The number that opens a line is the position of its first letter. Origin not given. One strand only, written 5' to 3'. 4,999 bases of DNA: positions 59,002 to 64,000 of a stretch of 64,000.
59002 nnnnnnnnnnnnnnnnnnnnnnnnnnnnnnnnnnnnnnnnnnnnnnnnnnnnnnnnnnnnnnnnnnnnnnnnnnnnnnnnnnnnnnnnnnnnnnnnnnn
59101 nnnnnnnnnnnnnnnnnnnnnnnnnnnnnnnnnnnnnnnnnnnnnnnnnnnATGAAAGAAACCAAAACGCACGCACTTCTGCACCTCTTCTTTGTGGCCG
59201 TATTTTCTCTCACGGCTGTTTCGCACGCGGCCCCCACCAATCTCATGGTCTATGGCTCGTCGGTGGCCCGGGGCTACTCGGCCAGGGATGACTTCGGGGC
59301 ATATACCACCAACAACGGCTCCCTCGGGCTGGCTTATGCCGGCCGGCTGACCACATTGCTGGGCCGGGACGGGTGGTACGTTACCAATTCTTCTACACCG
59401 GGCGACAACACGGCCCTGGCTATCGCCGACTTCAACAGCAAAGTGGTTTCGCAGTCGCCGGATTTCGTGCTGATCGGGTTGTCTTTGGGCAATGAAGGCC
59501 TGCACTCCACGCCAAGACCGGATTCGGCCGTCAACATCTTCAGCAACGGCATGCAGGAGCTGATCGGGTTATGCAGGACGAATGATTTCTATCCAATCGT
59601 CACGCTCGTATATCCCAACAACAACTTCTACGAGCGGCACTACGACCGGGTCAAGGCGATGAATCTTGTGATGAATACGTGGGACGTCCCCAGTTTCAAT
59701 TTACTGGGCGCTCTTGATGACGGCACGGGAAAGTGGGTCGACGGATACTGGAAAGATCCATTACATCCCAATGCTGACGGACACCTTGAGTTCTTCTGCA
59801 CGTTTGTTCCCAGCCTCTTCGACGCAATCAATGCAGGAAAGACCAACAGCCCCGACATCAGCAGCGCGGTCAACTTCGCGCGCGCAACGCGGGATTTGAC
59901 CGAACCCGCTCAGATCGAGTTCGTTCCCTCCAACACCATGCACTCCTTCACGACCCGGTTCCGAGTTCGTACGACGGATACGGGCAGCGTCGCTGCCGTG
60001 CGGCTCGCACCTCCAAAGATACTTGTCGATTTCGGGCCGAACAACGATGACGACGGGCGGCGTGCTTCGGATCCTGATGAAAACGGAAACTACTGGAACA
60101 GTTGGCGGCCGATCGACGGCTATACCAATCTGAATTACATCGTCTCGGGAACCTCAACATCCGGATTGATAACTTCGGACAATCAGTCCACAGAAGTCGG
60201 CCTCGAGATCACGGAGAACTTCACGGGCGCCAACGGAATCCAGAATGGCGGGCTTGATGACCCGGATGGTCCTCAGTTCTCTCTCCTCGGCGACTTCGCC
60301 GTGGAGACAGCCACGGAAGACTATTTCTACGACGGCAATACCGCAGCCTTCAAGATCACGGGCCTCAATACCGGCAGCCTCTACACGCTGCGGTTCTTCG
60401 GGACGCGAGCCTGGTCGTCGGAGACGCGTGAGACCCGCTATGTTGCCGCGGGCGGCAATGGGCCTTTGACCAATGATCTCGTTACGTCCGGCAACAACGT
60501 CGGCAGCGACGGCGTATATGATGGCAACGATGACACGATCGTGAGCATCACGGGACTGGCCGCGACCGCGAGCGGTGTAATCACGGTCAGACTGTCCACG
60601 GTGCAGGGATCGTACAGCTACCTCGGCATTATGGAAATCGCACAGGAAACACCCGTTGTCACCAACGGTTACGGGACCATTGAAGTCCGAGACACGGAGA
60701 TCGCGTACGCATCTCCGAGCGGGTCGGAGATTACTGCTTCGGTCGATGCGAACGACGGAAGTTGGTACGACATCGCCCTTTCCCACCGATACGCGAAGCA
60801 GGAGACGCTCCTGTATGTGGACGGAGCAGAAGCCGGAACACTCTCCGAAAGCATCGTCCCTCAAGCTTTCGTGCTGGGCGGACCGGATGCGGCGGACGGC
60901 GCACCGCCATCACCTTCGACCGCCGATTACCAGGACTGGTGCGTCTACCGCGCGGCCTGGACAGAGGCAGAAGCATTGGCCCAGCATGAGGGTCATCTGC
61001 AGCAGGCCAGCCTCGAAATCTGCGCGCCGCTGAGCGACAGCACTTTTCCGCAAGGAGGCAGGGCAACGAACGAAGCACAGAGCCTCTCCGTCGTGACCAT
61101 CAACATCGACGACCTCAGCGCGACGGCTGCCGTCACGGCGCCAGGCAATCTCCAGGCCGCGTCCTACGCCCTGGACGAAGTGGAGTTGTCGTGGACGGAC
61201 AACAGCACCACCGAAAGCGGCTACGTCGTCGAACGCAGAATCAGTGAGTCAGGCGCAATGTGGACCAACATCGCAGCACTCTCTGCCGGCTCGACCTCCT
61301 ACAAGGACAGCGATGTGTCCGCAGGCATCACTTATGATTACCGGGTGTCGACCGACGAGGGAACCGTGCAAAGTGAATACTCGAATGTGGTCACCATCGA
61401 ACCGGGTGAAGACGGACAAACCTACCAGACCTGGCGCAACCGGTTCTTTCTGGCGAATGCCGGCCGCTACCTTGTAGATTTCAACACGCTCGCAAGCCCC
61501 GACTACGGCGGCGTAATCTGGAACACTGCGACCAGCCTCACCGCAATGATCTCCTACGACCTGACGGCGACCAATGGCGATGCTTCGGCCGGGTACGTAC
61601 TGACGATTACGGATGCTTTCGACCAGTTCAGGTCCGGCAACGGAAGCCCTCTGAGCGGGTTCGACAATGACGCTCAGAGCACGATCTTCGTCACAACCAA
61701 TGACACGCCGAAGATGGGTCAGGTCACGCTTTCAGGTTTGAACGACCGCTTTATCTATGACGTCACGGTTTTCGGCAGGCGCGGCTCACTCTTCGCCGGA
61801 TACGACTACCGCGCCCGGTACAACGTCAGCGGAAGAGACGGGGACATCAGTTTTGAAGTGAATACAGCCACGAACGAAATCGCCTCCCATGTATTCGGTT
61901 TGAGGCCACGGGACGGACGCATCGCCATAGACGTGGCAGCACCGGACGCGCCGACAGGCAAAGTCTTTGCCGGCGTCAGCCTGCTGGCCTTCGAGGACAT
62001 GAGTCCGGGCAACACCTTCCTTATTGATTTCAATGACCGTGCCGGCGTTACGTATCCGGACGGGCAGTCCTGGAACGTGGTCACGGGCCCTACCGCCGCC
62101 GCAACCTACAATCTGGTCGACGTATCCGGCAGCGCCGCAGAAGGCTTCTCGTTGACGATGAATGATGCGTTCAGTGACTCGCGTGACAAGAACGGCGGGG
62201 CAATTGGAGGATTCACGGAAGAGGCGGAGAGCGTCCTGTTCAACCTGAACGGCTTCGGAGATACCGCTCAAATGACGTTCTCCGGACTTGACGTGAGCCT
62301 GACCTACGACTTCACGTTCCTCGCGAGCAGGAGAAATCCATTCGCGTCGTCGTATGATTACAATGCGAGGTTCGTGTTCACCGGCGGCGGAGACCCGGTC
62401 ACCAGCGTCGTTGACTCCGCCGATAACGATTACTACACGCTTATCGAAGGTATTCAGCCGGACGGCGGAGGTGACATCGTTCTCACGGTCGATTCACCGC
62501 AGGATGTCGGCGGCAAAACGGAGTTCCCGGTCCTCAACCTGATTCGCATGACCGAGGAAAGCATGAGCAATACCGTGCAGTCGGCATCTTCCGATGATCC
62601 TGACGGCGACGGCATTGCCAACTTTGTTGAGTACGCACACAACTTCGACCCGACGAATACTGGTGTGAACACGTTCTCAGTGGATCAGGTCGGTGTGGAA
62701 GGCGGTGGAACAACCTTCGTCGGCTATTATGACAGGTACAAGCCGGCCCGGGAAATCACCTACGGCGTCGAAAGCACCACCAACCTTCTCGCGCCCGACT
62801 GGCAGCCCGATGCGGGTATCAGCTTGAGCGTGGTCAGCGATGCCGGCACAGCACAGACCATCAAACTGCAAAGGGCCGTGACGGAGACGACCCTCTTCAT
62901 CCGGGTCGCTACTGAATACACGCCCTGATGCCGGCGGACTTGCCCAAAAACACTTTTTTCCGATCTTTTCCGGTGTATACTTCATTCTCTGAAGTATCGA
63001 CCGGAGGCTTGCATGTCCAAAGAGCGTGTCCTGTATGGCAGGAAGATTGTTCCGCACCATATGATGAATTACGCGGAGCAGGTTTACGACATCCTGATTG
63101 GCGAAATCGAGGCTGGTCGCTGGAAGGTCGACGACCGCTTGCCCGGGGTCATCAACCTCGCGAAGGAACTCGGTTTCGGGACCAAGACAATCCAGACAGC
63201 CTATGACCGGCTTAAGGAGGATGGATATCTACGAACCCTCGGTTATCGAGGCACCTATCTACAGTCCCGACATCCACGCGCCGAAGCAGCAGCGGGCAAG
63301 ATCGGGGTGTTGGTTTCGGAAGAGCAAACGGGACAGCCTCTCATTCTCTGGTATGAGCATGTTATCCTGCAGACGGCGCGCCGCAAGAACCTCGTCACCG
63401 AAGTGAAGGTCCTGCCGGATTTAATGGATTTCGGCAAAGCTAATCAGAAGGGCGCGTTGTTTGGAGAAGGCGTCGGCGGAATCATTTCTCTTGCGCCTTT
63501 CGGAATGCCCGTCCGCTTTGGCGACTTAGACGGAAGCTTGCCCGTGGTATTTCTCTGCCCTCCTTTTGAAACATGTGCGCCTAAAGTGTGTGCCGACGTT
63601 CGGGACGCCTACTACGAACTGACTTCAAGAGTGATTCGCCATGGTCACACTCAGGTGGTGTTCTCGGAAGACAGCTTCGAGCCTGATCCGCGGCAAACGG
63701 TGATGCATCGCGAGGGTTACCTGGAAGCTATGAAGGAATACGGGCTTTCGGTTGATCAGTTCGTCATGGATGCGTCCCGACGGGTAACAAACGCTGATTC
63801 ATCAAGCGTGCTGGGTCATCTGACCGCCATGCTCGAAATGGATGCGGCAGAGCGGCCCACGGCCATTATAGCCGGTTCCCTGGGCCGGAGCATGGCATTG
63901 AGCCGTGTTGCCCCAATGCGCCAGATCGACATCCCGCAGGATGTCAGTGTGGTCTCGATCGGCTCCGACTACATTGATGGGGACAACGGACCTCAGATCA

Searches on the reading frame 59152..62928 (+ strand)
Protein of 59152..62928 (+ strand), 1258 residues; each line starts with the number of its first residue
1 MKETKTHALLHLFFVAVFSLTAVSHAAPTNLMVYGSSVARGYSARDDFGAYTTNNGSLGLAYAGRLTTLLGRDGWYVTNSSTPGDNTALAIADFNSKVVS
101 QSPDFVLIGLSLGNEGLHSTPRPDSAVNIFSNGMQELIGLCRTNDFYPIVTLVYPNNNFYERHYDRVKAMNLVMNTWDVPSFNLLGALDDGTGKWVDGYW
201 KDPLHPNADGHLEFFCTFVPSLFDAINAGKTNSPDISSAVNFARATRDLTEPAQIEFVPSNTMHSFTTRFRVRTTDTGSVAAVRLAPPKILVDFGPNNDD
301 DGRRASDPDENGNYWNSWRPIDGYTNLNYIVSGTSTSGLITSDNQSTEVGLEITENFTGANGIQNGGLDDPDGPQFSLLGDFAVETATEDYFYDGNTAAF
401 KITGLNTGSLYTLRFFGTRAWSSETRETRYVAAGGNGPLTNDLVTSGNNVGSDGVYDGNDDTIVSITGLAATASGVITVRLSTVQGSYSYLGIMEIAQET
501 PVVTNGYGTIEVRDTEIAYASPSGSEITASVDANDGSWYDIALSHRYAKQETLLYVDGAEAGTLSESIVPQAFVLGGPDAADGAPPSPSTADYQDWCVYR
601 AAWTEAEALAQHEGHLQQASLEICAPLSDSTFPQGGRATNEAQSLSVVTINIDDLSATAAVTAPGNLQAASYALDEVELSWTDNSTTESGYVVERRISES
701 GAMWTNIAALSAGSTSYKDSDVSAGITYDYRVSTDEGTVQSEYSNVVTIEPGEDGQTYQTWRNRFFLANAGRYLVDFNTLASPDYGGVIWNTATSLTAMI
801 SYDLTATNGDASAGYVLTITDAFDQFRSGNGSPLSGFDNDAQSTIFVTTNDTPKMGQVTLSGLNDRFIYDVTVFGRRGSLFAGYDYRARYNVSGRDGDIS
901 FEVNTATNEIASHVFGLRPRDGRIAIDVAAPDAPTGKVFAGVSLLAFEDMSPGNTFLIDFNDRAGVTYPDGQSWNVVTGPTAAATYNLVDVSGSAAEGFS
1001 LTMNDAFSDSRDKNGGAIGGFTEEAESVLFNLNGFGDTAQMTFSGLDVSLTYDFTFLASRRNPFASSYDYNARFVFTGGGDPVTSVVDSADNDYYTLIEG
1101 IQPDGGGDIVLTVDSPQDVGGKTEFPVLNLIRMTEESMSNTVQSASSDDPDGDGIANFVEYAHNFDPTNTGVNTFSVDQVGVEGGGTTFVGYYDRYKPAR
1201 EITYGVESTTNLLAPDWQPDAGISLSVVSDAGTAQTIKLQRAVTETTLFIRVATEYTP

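Call 61: search_protein_families(library=pfam, proteins=[window:59152-62928:+], max_evalue=0.0001)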
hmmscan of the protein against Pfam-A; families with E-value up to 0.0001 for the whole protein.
window:59152-62928:+ (1258 aa): 2 families
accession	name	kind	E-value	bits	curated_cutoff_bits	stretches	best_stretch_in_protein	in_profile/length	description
PF13472.12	Lipase_GDSL_2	-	2.8e-10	41.4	32.9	1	34-211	2-176/178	GDSL-like Lipase/Acylhydrolase family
PF00041.27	fn3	-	2.8e-06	27.9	25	0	663-749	2-83/84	Fibronectin type III domain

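Call 63: find_homologous_proteins(query=window:59152-62928:+, max_evalue=1e-30)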
Query window:59152-62928:+ (1258 aa): 368 proteins with E <= 1e-30 among 8000 candidates; the best 120 are listed.
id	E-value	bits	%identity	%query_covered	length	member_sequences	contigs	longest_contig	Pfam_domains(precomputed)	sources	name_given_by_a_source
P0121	0.0e+0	2837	100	100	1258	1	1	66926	PF13472.13,PF00041.28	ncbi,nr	ncbi:MAG: hypothetical protein KJ626_14435 [Verrucomicrobia bacterium]|nr:hypothetical protein [Verr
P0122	0.0e+0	1169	51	60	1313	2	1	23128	PF13472.13,PF00041.28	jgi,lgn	jgi:lysophospholipase L1-like esterase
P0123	0.0e+0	1102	46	41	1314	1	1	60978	PF13472.13,PF00657.29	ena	-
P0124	0.0e+0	1082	44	99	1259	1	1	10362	PF13472.13,PF00041.28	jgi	jgi:lysophospholipase L1-like esterase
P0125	0.0e+0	1078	44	99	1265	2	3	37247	PF13472.13,PF00041.28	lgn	-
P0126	0.0e+0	1075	46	97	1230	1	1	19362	PF13472.13,PF00041.28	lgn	-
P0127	0.0e+0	1075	45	98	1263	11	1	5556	PF13472.13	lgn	-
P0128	0.0e+0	1070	44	99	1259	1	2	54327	PF13472.13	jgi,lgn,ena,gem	-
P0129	0.0e+0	1064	43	99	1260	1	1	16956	PF13472.13,PF00041.28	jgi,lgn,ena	-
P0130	0.0e+0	1057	43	99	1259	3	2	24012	PF13472.13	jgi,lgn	jgi:lysophospholipase L1-like esterase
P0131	0.0e+0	1050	44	99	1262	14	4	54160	PF13472.13,PF00041.28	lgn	-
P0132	0.0e+0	1042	45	95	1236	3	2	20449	PF13472.13,PF00041.28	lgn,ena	-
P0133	1.8e-297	1008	43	100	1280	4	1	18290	PF13472.13,PF00041.28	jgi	jgi:hypothetical protein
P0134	1.8e-295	1002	46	43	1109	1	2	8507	PF16874.12,PF13472.13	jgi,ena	-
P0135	3.6e-292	991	43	98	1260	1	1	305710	PF16874.12,PF13472.13,PF00041.28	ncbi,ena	-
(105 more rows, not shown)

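Call 76: find_encoding_contigs(protein=P0123, flank=10000, max_places=1)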
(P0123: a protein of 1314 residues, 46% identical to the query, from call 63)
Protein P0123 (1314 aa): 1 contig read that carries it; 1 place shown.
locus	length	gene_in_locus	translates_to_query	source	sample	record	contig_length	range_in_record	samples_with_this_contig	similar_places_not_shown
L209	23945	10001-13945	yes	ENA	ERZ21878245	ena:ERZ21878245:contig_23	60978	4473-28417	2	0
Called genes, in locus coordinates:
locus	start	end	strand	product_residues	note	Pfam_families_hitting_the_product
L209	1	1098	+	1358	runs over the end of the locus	-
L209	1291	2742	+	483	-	PF00295:Glyco_hydro_28 (weak)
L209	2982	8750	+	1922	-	PF25470:DUF7901, PF20009:GEVED, PF25470:DUF7901, PF20009:GEVED, PF25470:DUF7901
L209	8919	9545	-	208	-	-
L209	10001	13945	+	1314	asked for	PF00657:Lipase_GDSL (weak), PF13472:Lipase_GDSL_2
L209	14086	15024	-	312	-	PF07883:Cupin_2 (faint), PF12833:HTH_18, PF00165:HTH_AraC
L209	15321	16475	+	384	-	PF01261:AP_endonuc_2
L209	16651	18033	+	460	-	PF10518:TAT_signal (faint), PF01408:GFO_IDH_MocA, PF19051:GFO_IDH_MocA_C2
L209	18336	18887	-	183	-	-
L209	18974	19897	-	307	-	-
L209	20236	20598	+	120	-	-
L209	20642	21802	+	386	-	-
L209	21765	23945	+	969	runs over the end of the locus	PF00703:Glyco_hydro_2 (weak)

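Call 77: find_encoding_contigs(protein=P0128, flank=10000, max_places=1)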
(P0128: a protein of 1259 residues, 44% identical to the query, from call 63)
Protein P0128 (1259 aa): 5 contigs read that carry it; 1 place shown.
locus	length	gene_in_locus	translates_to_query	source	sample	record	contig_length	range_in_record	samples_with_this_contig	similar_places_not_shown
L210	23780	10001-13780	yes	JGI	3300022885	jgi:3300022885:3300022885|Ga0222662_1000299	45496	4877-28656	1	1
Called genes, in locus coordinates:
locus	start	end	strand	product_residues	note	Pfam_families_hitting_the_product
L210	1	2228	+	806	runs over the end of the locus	PF16126:DUF4838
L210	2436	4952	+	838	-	PF00176:SNF2-rel_dom, PF00271:Helicase_C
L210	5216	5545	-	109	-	PF02201:SWIB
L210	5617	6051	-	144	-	PF01220:DHquinase_II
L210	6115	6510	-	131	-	PF11325:DUF3127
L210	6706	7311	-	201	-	PF00881:Nitroreductase, PF14512:TM1586_NiRdase (faint)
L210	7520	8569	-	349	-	PF00356:LacI, PF13377:Peripla_BP_3 (faint)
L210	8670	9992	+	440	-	PF00135:COesterase, PF20434:BD-FAE, PF07859:Abhydrolase_3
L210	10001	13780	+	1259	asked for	PF13472:Lipase_GDSL_2 (weak)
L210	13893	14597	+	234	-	-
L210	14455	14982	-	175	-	-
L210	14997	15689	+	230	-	PF07963:N_methyl (weak)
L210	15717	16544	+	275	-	-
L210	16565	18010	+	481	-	PF07690:MFS_1, PF13347:MFS_2, PF03209:PUCC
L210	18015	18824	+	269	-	PF00135:COesterase, PF07224:Chlorophyllase (weak), PF20434:BD-FAE, PF07859:Abhydrolase_3, PF00326:Peptidase_S9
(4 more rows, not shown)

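Call 78: find_encoding_contigs(protein=P0131, flank=10000, max_places=2)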
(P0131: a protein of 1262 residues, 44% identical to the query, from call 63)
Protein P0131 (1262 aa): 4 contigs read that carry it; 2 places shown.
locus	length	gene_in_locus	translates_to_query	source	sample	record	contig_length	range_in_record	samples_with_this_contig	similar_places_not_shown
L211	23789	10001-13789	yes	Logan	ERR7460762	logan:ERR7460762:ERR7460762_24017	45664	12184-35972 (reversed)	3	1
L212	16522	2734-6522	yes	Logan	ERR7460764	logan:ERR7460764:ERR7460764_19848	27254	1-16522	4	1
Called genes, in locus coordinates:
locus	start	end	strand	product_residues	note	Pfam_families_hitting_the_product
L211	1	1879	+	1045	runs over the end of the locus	PF00873:ACR_tran, PF02355:SecD_SecF_C (faint)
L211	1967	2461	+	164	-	-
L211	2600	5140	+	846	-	PF00176:SNF2-rel_dom, PF04851:ResIII (faint), PF00271:Helicase_C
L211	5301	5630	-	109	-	PF02201:SWIB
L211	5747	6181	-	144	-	PF01220:DHquinase_II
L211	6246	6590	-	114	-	PF11325:DUF3127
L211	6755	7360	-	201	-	PF00881:Nitroreductase, PF14512:TM1586_NiRdase (faint)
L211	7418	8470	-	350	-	PF00356:LacI, PF13377:Peripla_BP_3 (faint)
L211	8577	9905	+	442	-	PF00135:COesterase, PF20434:BD-FAE, PF07859:Abhydrolase_3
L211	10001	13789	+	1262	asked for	PF13472:Lipase_GDSL_2, PF00041:fn3 (faint)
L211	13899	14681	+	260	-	-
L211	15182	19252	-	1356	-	PF22815:CatAgl_D1, PF12708:Pect-lyase_RHGA_epim, PF22816:CatAgl_D2, PF13229:Beta_helix, PF22352:K319L-like_PKD (weak)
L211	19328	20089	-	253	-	-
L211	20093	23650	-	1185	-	-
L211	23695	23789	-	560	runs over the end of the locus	PF22815:CatAgl_D1, PF12708:Pect-lyase_RHGA_epim, PF22816:CatAgl_D2, PF13229:Beta_helix (faint)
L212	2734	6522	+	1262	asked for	PF13472:Lipase_GDSL_2, PF00041:fn3 (faint)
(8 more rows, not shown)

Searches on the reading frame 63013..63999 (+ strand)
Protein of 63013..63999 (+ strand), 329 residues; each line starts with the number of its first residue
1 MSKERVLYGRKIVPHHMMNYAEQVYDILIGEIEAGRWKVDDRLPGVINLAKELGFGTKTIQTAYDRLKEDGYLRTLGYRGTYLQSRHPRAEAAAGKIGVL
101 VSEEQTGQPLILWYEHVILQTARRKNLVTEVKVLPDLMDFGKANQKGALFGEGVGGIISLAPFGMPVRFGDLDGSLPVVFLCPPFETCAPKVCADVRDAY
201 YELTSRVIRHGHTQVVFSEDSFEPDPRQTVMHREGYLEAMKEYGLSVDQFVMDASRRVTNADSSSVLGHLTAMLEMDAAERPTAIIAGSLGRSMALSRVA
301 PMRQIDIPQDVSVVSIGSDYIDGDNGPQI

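Call 70: search_protein_families(library=pfam, proteins=[window:63013-63999:+], max_evalue=0.0001)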
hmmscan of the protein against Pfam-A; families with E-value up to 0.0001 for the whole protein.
window:63013-63999:+ (329 aa): 2 families
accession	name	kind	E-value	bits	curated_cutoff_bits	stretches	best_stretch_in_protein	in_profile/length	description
PF00392.27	GntR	-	2.3e-11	43.6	27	1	21-82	2-63/64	Bacterial regulatory proteins, gntR family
PF13377.12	Peripla_BP_3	-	1.2e-10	42.2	26.5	1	207-318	4-112/167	Periplasmic binding protein-like domain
